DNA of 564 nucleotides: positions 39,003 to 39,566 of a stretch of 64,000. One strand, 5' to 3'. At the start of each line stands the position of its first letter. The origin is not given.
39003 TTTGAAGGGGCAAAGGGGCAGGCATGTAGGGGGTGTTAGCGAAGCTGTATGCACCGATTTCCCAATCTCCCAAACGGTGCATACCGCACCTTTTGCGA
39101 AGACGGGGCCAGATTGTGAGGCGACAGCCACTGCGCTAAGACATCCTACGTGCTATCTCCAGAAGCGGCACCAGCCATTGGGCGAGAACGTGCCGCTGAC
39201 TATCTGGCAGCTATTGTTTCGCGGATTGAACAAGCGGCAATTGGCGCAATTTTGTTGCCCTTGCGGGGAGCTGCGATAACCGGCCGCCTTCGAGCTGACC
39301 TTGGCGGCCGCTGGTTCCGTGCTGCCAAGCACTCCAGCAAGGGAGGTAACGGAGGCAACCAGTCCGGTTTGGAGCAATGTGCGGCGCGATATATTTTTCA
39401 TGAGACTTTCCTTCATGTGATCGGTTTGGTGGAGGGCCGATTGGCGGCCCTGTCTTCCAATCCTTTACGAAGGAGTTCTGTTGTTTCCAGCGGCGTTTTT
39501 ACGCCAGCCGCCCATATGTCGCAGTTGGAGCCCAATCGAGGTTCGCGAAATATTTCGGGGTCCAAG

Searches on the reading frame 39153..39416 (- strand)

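Call 112: search_protein_families(library=pfam, proteins=[window:39153-39416:-], max_evalue=0.0001)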
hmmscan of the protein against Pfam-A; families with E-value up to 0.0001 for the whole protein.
window:39153-39416:- (87 aa): 1 family
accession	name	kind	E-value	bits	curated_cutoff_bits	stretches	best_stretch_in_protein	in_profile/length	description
PF01355.22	HIPIP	-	8.7e-06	26.4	22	1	48-86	22-65/66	High potential iron-sulfur protein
